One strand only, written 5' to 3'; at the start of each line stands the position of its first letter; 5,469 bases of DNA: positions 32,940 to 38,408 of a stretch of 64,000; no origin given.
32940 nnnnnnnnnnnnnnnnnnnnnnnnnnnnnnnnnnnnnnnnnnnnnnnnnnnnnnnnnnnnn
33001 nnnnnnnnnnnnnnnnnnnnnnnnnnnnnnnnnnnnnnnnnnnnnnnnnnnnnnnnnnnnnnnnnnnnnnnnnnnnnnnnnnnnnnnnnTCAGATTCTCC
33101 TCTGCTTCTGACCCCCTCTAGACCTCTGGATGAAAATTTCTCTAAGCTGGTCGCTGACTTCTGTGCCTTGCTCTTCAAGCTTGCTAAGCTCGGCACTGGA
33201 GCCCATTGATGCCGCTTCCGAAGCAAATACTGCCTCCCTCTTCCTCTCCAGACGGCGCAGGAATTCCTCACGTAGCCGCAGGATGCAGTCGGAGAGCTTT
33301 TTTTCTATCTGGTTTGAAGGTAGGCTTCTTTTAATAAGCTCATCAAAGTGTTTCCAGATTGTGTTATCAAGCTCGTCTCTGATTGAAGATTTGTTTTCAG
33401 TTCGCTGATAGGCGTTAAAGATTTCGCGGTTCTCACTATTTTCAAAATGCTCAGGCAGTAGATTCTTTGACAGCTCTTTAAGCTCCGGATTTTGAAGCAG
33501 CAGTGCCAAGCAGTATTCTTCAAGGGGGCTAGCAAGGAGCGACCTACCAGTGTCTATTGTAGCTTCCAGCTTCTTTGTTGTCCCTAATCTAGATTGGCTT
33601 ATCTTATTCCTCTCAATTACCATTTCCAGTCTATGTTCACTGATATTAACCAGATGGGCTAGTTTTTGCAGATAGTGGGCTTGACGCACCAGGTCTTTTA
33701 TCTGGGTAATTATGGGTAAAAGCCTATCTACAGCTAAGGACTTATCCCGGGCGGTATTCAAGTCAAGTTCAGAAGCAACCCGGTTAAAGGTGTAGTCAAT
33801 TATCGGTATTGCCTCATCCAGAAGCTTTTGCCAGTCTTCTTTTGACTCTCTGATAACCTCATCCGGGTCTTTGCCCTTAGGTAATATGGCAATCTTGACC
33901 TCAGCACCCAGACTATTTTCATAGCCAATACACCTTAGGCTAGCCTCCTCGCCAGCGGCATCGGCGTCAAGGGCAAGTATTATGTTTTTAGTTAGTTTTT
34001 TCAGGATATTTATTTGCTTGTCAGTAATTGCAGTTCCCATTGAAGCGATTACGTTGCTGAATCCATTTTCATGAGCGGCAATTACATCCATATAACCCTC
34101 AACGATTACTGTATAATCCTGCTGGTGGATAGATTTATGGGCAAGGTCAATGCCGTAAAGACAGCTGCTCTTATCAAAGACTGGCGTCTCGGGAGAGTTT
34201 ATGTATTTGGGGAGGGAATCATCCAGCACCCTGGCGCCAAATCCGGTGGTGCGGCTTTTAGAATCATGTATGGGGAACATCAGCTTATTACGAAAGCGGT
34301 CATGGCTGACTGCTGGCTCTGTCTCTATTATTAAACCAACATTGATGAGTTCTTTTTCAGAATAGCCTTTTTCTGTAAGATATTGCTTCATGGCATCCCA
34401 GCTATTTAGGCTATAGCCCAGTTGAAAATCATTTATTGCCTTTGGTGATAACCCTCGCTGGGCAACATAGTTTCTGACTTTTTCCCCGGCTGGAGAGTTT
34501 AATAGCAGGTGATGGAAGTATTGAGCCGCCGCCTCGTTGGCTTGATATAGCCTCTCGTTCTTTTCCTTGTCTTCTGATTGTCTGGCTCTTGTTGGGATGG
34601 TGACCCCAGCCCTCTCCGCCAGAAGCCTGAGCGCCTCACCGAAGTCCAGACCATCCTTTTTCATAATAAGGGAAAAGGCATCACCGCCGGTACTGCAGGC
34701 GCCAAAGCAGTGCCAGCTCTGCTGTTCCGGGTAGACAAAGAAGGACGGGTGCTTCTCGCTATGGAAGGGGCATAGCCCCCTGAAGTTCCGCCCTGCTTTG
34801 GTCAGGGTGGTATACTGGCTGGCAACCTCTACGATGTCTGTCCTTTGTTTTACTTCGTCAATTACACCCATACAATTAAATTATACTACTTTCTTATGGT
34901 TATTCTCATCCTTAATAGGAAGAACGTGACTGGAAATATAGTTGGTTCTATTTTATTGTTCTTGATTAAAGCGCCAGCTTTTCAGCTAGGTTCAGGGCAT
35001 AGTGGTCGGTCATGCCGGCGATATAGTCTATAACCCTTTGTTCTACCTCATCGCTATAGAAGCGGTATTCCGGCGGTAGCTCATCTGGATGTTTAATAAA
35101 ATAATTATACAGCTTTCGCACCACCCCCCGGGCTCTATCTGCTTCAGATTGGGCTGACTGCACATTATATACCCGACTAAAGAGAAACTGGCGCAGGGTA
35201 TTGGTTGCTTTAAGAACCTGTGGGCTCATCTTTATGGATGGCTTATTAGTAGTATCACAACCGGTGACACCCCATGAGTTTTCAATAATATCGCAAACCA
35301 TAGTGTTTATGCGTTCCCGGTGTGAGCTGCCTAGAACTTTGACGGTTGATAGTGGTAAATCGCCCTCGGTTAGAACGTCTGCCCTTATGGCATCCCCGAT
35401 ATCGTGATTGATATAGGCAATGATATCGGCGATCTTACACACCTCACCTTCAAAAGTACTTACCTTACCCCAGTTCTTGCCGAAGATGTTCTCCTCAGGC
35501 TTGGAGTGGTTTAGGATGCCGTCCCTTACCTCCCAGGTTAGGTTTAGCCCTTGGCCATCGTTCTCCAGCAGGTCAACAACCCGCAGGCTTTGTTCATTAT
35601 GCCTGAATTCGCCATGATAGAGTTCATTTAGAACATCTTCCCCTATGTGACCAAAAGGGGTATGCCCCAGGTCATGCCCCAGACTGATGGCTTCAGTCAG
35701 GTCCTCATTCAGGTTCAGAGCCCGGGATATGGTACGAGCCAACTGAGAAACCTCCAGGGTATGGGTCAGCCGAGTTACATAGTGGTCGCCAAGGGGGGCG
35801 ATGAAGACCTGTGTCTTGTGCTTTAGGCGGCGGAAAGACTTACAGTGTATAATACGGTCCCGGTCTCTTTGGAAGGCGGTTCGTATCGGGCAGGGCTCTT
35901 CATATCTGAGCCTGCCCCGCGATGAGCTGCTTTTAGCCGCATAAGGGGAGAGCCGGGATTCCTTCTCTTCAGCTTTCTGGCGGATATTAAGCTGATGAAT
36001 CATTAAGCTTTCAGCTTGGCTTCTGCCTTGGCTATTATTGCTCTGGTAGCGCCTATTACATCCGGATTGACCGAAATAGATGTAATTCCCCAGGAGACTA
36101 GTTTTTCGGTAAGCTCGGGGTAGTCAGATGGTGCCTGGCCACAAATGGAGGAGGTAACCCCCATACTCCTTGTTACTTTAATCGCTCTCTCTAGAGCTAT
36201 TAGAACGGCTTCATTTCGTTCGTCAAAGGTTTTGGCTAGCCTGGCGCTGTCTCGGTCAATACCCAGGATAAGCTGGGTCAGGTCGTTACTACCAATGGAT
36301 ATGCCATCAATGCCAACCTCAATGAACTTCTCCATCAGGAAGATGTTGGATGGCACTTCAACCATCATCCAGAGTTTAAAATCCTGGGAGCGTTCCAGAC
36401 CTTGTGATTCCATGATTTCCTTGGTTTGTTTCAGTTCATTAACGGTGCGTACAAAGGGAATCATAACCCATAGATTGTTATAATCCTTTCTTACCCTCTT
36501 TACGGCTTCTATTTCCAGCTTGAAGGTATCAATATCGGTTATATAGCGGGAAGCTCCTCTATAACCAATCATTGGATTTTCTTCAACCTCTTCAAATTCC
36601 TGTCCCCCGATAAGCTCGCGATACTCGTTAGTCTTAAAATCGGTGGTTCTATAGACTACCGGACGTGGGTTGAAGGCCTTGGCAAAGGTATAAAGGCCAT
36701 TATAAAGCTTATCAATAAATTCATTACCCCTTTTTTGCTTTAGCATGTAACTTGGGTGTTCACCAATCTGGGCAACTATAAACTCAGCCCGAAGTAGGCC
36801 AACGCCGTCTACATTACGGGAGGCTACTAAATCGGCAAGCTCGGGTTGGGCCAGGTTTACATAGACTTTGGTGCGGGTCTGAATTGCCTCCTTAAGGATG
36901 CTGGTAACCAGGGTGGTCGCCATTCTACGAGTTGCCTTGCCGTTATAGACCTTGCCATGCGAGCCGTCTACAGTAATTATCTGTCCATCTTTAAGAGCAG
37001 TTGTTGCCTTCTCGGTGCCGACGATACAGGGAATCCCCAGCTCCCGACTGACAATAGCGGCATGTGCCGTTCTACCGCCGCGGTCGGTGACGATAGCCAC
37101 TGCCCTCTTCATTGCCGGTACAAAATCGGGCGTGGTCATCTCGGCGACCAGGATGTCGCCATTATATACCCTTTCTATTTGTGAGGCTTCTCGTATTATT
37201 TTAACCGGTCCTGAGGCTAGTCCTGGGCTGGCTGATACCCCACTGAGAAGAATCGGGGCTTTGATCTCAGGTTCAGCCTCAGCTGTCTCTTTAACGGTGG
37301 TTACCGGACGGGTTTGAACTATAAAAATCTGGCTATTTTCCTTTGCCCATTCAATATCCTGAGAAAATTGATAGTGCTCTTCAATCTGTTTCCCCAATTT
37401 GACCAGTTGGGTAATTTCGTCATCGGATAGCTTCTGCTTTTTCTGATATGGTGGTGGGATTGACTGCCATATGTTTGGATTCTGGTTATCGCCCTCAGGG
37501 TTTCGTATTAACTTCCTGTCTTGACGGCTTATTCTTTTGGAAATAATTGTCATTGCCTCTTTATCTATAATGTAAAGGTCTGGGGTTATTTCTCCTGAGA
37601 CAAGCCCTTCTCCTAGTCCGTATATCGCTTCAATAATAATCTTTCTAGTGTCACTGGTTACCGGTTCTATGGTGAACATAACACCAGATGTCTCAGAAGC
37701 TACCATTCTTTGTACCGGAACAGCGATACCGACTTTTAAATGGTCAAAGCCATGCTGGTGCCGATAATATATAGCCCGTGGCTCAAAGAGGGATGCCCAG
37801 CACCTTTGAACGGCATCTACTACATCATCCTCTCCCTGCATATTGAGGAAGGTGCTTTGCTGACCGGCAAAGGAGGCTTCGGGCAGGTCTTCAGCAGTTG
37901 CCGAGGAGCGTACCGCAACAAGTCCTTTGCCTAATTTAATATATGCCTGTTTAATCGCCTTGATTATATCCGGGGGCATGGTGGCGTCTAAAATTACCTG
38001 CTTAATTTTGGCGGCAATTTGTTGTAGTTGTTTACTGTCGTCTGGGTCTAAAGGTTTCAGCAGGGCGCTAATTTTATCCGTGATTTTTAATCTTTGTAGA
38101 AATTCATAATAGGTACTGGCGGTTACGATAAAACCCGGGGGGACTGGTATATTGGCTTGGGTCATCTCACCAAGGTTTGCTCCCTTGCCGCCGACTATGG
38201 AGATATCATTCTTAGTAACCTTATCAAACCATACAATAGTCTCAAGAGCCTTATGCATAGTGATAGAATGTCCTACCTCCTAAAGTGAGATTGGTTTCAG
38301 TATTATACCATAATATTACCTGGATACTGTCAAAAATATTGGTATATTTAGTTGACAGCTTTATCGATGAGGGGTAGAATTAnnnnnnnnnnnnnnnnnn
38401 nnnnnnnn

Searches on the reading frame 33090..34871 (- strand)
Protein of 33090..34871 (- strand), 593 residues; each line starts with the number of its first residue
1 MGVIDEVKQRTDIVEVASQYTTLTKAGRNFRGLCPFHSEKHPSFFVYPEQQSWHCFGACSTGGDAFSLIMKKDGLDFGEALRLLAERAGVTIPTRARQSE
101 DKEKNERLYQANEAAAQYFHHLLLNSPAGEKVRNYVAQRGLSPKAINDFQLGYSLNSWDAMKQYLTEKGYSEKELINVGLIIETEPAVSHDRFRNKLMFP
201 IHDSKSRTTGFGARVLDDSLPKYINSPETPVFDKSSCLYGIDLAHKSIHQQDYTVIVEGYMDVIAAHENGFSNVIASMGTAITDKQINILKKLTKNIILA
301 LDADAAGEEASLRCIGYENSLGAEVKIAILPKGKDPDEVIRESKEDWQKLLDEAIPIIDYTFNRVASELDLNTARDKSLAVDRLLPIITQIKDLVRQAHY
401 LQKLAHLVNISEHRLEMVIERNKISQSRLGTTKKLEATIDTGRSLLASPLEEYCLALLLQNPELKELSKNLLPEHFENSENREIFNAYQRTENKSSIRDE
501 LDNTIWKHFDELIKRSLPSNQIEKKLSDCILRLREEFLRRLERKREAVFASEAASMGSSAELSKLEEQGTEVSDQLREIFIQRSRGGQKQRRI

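Call 56: search_protein_families(library=pfam, proteins=[window:33090-34871:-], max_evalue=0.00001)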
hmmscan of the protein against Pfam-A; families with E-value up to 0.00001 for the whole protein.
window:33090-34871:- (593 aa): 7 families
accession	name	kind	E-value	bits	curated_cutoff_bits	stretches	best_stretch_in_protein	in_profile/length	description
PF08275.17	DNAG_N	-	1.5e-38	132.2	26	1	119-244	1-127/128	DNA primase catalytic core, N-terminal domain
PF01807.25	Zn_ribbon_DnaG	-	2.6e-30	104.5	24.9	1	3-95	5-96/98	CHC2 zinc finger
PF13155.12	Toprim_2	-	1.2e-23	83.7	22.1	1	255-340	1-88/88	Toprim-like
PF13662.12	Toprim_4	-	1.4e-18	67.4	25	1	254-325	3-81/85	Toprim domain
PF01751.28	Toprim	-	7.6e-14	52.1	23.1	1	255-327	3-93/96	Toprim domain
PF10410.14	DnaB_bind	-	9.2e-11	42.3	20.6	1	358-412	1-55/56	DnaB-helicase binding domain of primase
PF13362.12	Toprim_3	-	3.1e-07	31.2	27.2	1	254-342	2-91/95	Toprim domain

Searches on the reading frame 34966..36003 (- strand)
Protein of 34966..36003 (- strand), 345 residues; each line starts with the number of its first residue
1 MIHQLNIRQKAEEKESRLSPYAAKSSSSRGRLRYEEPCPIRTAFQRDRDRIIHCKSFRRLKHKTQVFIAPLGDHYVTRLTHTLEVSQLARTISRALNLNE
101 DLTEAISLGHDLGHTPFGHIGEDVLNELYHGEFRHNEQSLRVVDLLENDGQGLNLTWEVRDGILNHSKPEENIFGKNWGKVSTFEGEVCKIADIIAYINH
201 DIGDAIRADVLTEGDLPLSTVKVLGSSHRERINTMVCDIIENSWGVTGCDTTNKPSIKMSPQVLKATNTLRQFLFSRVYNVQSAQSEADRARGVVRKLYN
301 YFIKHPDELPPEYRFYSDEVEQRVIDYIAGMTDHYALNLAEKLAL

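Call 56: search_protein_families(library=pfam, proteins=[window:34966-36003:-], max_evalue=0.00001)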
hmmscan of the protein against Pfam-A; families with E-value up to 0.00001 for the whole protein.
window:34966-36003:- (345 aa): 2 families
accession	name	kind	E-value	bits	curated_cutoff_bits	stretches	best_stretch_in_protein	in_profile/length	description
PF13286.11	HD_assoc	-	2.4e-23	82.9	22.2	1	257-341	1-90/91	Phosphohydrolase-associated domain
PF01966.28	HD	-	3.9e-14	53.4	22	1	78-196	1-114/116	HD domain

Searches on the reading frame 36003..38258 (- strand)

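Call 56: search_protein_families(library=pfam, proteins=[window:36003-38258:-], max_evalue=0.00001)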
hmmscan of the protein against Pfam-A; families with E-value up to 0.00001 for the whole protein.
window:36003-38258:- (751 aa): 3 families
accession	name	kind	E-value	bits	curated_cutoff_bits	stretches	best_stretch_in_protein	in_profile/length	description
PF01326.24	PPDK_N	-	4.5e-110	368.4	27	1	20-329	2-319/328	Pyruvate phosphate dikinase, AMP/ATP-binding domain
PF02896.24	PEP-utilizers_C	-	1e-68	232.1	22.8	1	460-746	17-292/293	PEP-utilising enzyme, PEP-binding domain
PF00391.29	PEP-utilizers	-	2.1e-29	101.4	23.1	1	366-435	3-72/72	PEP-utilising enzyme, mobile domain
